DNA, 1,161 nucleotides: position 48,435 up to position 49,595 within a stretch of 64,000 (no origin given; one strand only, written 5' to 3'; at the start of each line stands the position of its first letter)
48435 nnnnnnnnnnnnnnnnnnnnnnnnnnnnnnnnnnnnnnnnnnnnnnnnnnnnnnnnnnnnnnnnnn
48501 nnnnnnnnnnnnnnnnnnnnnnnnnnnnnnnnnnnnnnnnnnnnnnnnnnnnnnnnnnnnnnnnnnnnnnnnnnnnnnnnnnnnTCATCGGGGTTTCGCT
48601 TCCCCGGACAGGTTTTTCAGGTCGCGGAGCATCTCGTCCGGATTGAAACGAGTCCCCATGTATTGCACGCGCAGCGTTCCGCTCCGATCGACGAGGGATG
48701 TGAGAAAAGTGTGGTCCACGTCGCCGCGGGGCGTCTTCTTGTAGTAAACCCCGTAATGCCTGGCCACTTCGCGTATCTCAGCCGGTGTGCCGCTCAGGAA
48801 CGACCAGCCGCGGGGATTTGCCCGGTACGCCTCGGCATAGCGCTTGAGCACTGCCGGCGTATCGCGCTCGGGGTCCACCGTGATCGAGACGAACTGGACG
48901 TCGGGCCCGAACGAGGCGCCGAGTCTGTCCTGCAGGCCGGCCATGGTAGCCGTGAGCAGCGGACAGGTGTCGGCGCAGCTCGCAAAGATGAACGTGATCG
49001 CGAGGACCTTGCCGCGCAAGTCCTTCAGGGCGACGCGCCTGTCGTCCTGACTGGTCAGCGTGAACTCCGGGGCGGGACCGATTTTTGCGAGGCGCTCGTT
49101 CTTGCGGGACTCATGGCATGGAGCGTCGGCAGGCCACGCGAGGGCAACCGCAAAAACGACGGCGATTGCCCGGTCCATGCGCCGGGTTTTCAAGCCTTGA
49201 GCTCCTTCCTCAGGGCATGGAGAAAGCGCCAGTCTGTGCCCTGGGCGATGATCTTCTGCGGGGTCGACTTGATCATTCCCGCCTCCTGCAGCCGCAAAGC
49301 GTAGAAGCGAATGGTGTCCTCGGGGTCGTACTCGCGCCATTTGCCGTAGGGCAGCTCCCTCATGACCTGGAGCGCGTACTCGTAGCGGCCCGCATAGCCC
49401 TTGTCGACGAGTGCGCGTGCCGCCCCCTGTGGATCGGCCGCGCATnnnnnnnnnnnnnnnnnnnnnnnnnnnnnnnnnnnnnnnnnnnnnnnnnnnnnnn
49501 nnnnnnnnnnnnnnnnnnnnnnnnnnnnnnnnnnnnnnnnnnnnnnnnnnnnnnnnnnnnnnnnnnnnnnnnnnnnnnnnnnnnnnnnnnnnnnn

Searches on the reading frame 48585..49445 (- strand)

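Call 14: search_protein_families(library=pfam, proteins=[window:48585-49445:-], max_evalue=0.001)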
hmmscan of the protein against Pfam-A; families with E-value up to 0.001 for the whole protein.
window:48585-49445:- (286 aa): 3 families
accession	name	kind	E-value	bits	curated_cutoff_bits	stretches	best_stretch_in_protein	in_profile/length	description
PF02630.20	SCO1-SenC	-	5.4e-32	111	22.8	1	126-257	2-133/134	SCO1/SenC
PF00578.27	AhpC-TSA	-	7.7e-10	39.2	26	1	124-257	4-120/124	AhpC/TSA family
PF08534.16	Redoxin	-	0.00021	21.5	26.6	1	124-272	5-140/148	Redoxin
